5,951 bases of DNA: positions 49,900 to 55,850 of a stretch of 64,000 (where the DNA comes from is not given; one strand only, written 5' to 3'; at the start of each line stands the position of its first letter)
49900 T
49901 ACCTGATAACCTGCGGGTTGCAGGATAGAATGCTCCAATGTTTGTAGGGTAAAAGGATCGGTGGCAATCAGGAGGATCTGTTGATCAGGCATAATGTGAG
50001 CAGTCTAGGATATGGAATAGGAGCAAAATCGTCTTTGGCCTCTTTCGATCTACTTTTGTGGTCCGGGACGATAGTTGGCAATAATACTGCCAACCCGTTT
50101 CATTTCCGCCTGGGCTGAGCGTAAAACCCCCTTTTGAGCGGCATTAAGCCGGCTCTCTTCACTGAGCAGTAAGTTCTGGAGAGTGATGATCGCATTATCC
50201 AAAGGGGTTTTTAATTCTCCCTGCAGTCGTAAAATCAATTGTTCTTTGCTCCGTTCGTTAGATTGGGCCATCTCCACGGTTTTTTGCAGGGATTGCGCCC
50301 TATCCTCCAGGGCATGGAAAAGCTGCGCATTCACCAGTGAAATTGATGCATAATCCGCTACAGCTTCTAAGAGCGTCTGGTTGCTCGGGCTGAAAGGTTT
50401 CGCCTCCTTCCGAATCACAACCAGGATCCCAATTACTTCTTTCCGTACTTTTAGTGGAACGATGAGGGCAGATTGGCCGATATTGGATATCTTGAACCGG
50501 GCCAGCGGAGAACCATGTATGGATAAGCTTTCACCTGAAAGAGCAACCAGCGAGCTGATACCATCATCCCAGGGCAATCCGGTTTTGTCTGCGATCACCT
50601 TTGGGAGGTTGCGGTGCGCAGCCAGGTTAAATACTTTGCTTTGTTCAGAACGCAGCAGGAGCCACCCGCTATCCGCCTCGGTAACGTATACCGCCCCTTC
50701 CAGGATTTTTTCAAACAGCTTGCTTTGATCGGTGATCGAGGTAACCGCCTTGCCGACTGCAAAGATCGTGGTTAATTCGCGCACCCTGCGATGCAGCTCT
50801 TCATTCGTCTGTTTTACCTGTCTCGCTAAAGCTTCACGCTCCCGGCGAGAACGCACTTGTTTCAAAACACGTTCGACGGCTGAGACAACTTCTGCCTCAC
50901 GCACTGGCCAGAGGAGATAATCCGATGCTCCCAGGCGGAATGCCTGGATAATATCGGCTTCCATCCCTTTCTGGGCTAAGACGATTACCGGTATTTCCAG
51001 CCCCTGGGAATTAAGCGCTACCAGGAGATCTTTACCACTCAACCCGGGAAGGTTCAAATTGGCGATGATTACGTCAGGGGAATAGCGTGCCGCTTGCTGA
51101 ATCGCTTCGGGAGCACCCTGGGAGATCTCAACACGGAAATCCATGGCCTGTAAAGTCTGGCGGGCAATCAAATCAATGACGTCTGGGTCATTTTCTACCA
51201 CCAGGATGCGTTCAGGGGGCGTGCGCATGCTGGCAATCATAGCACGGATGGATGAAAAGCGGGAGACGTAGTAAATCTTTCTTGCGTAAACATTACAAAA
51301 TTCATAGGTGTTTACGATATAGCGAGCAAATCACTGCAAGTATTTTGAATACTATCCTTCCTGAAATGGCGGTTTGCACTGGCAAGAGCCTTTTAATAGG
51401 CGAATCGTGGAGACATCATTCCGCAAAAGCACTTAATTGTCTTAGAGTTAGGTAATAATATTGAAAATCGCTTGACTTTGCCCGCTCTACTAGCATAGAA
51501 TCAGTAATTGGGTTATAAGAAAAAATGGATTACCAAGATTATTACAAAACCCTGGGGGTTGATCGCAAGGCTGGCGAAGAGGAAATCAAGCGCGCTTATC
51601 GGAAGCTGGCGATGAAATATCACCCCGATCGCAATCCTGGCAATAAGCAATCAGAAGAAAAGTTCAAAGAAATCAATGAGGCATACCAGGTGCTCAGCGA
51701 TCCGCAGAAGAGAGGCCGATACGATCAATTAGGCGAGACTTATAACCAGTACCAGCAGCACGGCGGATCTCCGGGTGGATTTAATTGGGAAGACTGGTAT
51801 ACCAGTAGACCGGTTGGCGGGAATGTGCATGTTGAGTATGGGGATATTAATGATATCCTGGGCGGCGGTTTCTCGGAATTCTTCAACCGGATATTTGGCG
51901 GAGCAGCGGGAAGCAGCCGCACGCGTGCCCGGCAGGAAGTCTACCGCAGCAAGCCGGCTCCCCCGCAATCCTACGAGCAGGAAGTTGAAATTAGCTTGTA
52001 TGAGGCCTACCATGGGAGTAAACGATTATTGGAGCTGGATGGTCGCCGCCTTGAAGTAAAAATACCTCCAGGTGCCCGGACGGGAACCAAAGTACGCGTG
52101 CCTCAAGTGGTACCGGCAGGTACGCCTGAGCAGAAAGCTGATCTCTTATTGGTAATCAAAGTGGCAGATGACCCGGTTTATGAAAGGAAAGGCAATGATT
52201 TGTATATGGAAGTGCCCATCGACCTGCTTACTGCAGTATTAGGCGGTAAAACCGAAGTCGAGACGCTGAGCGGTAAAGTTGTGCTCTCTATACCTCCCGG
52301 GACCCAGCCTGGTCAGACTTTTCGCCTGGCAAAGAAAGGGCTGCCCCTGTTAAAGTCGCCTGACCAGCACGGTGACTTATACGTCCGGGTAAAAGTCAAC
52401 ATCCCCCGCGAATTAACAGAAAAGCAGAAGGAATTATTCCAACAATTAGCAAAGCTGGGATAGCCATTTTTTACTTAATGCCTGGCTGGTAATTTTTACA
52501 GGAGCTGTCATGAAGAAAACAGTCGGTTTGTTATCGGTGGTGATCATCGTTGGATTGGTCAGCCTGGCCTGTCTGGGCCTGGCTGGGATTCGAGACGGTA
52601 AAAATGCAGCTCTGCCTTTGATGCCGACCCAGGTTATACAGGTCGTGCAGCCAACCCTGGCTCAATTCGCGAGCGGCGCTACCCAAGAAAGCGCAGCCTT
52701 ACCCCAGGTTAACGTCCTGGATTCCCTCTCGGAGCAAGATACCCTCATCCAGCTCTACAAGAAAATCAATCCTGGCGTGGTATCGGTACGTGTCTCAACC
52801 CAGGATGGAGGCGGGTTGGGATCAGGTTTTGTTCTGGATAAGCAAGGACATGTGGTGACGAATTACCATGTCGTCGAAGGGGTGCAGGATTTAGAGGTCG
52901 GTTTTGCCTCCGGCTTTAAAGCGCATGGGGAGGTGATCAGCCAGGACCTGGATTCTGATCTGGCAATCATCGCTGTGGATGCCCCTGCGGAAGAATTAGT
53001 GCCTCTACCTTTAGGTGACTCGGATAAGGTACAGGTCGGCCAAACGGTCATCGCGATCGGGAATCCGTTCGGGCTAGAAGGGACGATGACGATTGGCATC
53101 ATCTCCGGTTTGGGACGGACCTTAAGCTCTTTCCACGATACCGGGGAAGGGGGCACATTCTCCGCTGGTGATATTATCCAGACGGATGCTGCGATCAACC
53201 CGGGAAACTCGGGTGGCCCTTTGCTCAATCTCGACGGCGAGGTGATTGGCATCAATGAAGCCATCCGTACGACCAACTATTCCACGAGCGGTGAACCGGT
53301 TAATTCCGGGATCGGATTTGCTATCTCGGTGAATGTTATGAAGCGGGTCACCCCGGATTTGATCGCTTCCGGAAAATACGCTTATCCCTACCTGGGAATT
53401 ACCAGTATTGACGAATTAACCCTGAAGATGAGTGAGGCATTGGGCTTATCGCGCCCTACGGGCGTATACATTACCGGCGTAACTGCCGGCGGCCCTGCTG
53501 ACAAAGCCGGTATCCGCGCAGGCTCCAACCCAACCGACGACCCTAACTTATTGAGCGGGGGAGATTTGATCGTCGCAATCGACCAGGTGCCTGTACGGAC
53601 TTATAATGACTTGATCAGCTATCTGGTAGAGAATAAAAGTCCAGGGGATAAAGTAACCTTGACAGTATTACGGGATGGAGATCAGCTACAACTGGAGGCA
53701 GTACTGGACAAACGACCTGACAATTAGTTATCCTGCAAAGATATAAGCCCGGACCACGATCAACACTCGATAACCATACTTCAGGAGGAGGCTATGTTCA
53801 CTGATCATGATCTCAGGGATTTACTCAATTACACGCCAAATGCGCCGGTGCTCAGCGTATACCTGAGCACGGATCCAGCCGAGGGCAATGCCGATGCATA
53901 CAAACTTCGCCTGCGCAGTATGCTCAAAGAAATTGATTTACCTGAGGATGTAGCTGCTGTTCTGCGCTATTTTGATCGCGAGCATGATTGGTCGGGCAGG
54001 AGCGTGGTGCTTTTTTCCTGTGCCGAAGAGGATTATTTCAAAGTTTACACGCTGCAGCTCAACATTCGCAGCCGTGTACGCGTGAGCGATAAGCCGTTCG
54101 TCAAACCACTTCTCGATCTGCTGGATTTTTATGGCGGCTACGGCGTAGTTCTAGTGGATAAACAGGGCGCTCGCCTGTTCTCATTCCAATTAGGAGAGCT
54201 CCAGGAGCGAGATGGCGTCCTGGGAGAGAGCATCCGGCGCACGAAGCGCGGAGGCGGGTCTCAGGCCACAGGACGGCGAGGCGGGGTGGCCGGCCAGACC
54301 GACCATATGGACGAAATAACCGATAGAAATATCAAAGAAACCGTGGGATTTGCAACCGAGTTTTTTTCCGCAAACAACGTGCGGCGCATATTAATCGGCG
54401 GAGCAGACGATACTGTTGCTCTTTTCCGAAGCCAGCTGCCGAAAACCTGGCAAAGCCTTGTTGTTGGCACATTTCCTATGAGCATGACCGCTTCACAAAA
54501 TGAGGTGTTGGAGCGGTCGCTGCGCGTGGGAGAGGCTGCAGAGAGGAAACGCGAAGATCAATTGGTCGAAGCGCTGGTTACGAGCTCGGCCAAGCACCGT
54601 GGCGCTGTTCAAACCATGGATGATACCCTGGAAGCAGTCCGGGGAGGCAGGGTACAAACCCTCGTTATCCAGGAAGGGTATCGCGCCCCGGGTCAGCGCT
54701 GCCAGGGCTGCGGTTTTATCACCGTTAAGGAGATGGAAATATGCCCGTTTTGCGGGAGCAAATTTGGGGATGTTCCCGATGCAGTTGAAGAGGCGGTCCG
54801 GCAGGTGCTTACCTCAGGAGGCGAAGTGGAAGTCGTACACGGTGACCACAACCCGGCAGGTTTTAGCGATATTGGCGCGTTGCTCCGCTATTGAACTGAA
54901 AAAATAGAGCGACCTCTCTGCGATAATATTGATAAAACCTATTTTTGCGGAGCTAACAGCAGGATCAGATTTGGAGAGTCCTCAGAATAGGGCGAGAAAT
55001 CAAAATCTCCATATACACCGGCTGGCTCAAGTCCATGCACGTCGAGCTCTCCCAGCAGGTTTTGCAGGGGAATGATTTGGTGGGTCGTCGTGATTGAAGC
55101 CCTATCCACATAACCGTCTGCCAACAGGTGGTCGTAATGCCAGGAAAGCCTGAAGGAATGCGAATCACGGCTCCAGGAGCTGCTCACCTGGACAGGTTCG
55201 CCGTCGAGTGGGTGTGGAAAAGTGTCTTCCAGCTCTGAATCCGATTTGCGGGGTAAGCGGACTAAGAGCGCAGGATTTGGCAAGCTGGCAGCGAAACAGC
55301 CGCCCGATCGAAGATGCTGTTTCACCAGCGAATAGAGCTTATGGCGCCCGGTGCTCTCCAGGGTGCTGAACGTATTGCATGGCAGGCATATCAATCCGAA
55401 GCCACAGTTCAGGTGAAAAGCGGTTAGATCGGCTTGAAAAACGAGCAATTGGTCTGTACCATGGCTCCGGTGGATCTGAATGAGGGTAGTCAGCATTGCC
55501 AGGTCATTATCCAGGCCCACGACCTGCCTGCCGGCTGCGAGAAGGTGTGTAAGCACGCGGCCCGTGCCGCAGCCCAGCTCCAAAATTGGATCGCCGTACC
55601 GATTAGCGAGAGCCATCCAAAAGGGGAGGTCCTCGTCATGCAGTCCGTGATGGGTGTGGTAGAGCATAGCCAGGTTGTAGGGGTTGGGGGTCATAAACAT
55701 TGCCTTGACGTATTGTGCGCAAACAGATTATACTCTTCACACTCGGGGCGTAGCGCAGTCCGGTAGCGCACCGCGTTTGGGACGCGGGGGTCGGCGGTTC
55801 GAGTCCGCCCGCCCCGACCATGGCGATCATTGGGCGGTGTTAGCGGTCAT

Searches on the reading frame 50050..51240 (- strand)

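Call 7: search_protein_families(library=pfam, proteins=[window:50050-51240:-], max_evalue=0.001)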
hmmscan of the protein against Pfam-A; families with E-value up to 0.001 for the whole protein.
window:50050-51240:- (396 aa): 4 families
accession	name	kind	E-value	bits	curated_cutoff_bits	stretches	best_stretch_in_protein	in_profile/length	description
PF00072.30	Response_reg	-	8.8e-19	68.2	30.2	1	12-122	1-110/111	Response regulator receiver domain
PF13492.12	GAF_3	-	2e-11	44.8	27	1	173-302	3-127/129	GAF domain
PF01590.32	GAF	-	1.7e-10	42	22.4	1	174-302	4-133/133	GAF domain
PF13185.12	GAF_2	-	3.7e-10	40.6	28.6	1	171-302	3-135/136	GAF domain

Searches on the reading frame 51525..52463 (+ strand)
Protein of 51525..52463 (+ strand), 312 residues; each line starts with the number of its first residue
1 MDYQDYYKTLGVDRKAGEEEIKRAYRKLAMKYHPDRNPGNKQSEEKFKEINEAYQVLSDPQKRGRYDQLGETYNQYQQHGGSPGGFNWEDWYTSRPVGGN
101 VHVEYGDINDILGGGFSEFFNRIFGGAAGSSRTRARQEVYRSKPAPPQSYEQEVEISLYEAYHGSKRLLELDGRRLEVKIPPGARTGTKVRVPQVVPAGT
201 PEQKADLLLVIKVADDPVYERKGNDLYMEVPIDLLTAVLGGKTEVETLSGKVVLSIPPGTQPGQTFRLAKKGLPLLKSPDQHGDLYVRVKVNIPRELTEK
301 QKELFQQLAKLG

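Call 27: search_protein_families(library=pfam, proteins=[window:51525-52463:+], max_evalue=0.001)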
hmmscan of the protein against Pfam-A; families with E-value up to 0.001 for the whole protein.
window:51525-52463:+ (312 aa): 2 families
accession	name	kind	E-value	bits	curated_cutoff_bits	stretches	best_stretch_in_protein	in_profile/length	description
PF01556.23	DnaJ_C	-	6.8e-41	140.3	26.6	1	151-294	2-152/152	DnaJ C terminal domain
PF00226.36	DnaJ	-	2.9e-30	104.6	27.8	1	5-67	1-63/63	DnaJ domain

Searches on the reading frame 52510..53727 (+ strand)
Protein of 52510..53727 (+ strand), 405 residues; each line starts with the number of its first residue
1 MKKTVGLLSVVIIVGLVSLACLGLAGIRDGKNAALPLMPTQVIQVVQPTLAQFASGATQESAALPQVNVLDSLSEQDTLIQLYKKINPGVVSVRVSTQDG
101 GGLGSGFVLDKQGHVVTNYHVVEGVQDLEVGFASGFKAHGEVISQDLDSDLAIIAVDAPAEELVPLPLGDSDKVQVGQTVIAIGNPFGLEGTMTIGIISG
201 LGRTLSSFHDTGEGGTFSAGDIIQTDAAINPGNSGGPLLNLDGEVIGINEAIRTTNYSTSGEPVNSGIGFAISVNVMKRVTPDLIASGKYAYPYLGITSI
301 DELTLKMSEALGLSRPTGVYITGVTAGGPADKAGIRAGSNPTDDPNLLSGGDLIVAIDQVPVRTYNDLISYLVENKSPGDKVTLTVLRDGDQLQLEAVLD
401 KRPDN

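Call 27: search_protein_families(library=pfam, proteins=[window:52510-53727:+], max_evalue=0.001)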
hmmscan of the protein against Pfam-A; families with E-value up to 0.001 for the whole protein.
window:52510-53727:+ (405 aa): 5 families
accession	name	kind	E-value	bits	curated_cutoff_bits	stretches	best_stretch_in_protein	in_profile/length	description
PF13365.12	Trypsin_2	-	1.4e-33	117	27.6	1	104-248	1-144/144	Trypsin-like peptidase domain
PF00089.32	Trypsin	-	5.4e-17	62.8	20.6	1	92-256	13-199/220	Trypsin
PF13180.12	PDZ_2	-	2.9e-15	56.8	27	1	295-396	3-77/80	PDZ domain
PF17820.7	PDZ_6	-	8.5e-08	32.3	27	0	351-388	19-54/54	PDZ domain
PF00595.29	PDZ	-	8.5e-06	26.5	23.2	0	316-386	24-80/81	PDZ domain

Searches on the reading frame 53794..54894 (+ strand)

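Call 27: search_protein_families(library=pfam, proteins=[window:53794-54894:+], max_evalue=0.001)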
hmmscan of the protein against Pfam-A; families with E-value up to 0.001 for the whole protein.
window:53794-54894:+ (366 aa): 5 families
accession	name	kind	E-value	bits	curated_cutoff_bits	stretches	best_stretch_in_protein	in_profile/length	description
PF18854.6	baeRF_family10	-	2.4e-40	138.5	27.1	1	101-245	1-141/143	Bacterial archaeo-eukaryotic release factor family 10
PF18844.6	baeRF_family2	-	6.1e-06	26.8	26.9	1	118-260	4-142/149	Bacterial archaeo-eukaryotic release factor family 2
PF18845.6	baeRF_family3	-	0.00019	22.3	31.5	1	116-286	2-168/168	Bacterial archaeo-eukaryotic release factor family 3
PF18856.6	baeRF_family12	-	0.0003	21.8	27.7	1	117-240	3-135/138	Bacterial archaeo-eukaryotic release factor family 12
PF10116.14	Host_attach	-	0.00031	21.8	26.7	1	134-242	26-137/138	Protein required for attachment to host cells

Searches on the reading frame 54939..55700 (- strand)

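Call 27: search_protein_families(library=pfam, proteins=[window:54939-55700:-], max_evalue=0.001)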
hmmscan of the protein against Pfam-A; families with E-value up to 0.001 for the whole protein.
window:54939-55700:- (253 aa): 5 families
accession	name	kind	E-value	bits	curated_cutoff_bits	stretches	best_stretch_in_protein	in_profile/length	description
PF13649.12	Methyltransf_25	-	8.3e-11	42.9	27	1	39-134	1-97/97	Methyltransferase domain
PF08242.18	Methyltransf_12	-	9.2e-07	30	30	1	40-136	1-98/98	Methyltransferase domain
PF13847.12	Methyltransf_31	-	4.1e-06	27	27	1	36-153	4-122/145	Methyltransferase domain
PF08241.18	Methyltransf_11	-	1.6e-05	25.9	21.2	1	40-136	1-93/95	Methyltransferase domain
PF13489.12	Methyltransf_23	-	0.00077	19.7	27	0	32-68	19-55/164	Methyltransferase domain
